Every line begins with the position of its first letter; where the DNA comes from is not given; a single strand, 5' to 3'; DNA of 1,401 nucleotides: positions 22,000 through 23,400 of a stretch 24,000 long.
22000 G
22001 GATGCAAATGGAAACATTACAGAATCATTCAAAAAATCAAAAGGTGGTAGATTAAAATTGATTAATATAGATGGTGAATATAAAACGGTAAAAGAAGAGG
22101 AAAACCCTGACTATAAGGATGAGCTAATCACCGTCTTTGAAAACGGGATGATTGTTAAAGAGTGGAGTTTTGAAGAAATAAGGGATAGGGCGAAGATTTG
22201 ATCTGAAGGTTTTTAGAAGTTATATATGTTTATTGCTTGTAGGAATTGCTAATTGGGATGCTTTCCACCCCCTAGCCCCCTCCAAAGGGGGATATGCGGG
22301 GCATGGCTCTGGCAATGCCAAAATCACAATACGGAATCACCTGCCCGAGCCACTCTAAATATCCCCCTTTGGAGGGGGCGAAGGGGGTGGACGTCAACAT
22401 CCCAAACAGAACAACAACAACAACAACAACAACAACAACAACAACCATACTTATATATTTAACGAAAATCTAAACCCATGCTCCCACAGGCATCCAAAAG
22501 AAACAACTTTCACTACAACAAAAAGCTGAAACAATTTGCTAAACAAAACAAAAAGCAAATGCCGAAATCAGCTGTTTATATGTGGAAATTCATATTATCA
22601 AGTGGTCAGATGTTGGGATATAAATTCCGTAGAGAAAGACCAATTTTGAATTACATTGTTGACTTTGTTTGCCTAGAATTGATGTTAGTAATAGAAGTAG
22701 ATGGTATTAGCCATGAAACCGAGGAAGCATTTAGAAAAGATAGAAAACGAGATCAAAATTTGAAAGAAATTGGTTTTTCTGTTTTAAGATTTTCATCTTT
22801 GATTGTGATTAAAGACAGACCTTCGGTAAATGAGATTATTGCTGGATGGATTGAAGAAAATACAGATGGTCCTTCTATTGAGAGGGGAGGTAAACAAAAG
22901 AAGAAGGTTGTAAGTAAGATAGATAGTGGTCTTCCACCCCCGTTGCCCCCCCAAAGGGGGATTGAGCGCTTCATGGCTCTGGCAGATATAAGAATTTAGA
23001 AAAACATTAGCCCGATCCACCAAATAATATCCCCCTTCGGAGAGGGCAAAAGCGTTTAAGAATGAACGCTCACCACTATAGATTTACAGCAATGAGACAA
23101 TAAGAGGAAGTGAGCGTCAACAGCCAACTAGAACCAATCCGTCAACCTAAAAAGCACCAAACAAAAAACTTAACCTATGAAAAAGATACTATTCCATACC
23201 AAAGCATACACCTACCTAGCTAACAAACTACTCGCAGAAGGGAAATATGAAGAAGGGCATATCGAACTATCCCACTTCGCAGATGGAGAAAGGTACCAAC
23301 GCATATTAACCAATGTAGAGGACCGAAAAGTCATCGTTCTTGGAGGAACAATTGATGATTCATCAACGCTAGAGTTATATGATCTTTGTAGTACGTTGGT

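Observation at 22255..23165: DUF559 endonuclease-like gene bracketed by two copies of a C5/G5-hairpin repeat, splitting the NAD operon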

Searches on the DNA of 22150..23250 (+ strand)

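Call 7: search_rna_families(source=window, start=22150, end=23250, threshold=evalue, max_evalue=10, show_alignments=3)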
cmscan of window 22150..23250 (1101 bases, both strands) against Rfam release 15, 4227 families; matches with E-value up to 10: 7.
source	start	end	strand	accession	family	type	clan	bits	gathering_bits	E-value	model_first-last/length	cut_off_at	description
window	22359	22392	+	RF01762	whalefall-1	Gene; sRNA;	-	21.7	37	0.0069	1-56/56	no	Whalefall-1 RNA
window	22533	22626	+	RF02845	Ref1C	Gene; sRNA;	-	19.3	90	6.1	1-131/131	no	Enterococcus sRNA 1C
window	22263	22295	-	RF01762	whalefall-1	Gene; sRNA;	-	18.8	37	0.057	1-56/56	no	Whalefall-1 RNA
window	22542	22624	-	RF02053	STnc430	Gene; sRNA;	-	18.4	47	4.9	1-162/162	no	Enterobacterial sRNA STnc430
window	22288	22366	+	RF03694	mir-266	Gene; miRNA;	-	17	80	3.9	1-83/83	no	mir-266 microRNA precursor family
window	22515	22579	+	RF01675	CrcZ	Gene; sRNA;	-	16.4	95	0.06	1-398/398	no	Pseudomonas sRNA CrcZ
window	22429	22464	+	RF01675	CrcZ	Gene; sRNA;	-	11.5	95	1.6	1-398/398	no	Pseudomonas sRNA CrcZ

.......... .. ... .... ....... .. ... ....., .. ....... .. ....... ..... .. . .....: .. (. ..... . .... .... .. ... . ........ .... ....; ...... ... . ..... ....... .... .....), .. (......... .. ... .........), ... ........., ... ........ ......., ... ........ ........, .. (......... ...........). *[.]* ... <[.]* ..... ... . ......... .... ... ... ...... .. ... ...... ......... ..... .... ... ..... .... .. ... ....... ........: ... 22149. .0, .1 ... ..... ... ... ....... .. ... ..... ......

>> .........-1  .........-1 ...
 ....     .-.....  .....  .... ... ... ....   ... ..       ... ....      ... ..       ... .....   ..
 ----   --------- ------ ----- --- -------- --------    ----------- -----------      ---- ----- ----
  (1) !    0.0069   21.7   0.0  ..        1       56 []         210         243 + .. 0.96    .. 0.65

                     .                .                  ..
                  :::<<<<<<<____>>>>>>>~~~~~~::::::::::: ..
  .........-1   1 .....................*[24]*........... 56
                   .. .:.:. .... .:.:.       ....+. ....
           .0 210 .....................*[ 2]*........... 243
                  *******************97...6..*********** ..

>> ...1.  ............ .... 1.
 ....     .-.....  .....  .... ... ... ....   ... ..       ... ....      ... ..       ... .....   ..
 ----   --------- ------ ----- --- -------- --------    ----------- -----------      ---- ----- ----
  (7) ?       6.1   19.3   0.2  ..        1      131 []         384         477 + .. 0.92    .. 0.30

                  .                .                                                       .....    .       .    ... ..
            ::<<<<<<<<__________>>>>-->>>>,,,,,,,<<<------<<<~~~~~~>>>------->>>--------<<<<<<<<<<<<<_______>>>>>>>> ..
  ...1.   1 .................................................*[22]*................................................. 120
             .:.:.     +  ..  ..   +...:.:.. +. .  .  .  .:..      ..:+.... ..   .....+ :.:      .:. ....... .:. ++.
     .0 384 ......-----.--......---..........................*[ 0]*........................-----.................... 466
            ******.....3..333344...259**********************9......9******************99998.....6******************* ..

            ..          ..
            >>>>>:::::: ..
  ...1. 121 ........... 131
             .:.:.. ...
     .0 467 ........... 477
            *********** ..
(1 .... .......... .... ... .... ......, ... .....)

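Call 62: search_rna_families(sources=[L276, L282, L283, L298, L302, L292, L290, L287, L285, L258, L303, L297, L281, L279, L280, L294, L286, L299, L275, L259], threshold=evalue, max_evalue=0.01)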
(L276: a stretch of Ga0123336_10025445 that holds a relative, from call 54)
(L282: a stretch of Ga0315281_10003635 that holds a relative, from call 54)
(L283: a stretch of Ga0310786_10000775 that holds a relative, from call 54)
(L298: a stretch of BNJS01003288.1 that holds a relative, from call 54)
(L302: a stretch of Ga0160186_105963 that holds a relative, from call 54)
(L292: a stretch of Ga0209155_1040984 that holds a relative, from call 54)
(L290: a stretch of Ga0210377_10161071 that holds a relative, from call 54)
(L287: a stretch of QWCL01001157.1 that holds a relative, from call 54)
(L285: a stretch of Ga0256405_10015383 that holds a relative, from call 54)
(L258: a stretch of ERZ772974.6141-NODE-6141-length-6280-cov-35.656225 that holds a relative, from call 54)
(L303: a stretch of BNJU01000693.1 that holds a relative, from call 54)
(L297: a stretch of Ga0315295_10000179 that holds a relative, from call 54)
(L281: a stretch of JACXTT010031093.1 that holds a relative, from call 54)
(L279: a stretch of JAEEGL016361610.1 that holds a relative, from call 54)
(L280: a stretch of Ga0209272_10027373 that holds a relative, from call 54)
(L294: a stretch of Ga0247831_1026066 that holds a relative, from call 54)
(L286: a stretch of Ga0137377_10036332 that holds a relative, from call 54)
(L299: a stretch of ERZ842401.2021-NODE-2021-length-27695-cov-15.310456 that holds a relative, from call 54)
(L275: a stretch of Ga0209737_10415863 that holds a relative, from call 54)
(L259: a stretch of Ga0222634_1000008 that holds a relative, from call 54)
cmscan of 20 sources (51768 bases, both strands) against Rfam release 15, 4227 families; matches with E-value up to 0.01: 0.
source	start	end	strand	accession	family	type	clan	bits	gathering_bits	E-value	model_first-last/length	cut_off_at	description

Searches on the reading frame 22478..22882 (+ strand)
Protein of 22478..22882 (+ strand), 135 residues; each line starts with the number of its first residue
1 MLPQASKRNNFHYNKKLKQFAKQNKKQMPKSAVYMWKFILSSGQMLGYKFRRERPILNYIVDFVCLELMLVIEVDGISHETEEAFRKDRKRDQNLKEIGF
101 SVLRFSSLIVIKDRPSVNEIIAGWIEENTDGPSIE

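Call 54: find_related_loci(query=A3, collection=metagenome_contigs, flank=1500)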
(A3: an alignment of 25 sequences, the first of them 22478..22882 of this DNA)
Query A3 (135 aa) in metagenome_contigs; peptide patterns used: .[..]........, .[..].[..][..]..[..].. (x = any residue, [..] = any of these).
600 stretches matched a pattern (row limit reached: there are more); 566 encode a relative of the query (tblastn E <= 1e-3); the best 80 are kept; 80 distinct loci.
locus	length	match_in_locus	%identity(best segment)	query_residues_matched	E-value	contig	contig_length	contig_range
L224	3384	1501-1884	61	2-129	3e-52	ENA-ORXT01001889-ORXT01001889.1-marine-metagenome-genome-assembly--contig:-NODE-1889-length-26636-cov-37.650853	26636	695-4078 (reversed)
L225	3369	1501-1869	54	10-132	4e-42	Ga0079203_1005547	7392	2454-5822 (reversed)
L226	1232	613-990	46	1-126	5e-41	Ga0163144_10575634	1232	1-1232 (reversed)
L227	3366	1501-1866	54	9-132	3e-39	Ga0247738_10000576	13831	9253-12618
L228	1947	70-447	47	7-132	3e-39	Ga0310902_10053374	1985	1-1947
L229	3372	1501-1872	48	4-127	3e-38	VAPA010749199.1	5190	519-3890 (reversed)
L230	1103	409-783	44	2-126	8e-37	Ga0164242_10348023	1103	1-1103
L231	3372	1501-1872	48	4-127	2e-35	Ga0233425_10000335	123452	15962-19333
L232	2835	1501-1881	47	9-132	3e-35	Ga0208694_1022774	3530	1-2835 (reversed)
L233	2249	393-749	46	10-127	4e-35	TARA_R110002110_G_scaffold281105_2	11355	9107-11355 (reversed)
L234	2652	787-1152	44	6-127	7e-35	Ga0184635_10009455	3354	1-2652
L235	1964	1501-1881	44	5-131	4e-34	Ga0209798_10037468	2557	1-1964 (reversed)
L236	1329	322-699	43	3-127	4e-34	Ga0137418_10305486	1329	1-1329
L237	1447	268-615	47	12-127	1e-33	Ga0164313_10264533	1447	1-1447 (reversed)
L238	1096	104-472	45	4-126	3e-34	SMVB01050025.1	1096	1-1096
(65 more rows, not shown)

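Call 61: search_solved_structures(query=A3, max_evalue=1, show_alignments=2)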
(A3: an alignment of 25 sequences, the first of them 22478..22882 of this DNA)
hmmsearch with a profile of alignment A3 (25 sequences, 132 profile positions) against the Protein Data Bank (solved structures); distinct sequences matched with E-value up to 1: 4.
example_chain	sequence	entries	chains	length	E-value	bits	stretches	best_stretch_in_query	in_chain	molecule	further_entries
3hrl_A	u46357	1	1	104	3.7e-29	104.1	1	25-129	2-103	Endonuclease-Like Protein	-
3r3p_A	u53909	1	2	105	2.2e-05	27.2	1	68-124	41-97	Mobile intron protein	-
4oky_C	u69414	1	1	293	0.018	17.8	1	58-125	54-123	Restriction endonuclease PvuRts1 I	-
4oq2_A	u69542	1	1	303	0.018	17.8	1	58-125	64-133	Restriction endonuclease PvuRts1 I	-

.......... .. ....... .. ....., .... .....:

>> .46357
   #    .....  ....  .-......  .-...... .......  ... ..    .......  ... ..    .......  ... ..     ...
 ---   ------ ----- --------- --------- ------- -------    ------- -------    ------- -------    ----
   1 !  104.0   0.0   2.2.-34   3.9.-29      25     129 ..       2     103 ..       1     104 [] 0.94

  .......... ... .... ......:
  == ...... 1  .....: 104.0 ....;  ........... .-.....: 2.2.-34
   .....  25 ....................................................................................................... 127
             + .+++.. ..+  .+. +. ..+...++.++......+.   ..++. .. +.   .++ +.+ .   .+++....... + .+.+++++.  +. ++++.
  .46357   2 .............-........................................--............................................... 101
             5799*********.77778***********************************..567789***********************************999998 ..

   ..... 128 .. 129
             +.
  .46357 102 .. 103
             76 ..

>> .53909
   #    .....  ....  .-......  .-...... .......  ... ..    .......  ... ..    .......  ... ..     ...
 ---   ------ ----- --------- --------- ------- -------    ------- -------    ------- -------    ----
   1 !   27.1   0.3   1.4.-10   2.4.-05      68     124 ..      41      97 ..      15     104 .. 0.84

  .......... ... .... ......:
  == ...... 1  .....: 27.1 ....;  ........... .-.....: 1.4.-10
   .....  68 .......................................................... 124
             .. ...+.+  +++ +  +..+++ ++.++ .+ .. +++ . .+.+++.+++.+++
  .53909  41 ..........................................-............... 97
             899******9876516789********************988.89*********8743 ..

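Call 88: search_protein_representatives(alignment_id=A3)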
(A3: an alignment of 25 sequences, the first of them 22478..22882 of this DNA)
Query: 25 sequences, 132 profile positions. Proteins with E-value up to 0.001 (for the whole library): 46629; up to 1e-10: 20001; up to 1e-30: 328. The best 150 are listed.
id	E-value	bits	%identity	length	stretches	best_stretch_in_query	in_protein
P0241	3.3e-63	227.3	-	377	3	13-125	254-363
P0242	5.0e-50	184.6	-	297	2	16-128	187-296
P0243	4.2e-48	178.4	-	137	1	2-130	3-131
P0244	7.7e-47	174.3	-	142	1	5-129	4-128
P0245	9.5e-47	174.0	-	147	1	3-127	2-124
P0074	1.1e-46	173.8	-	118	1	27-131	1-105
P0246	1.5e-46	173.4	-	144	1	6-130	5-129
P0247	3.2e-46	172.3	-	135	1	1-125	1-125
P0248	3.3e-46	172.3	-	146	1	10-129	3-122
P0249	6.0e-46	171.4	-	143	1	3-129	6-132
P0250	6.1e-46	171.4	-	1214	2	13-123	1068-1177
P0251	2.2e-45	169.6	-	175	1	5-130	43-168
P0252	4.2e-45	168.7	-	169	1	1-129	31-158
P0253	4.5e-45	168.6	-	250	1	1-127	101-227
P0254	5.6e-45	168.3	-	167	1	3-127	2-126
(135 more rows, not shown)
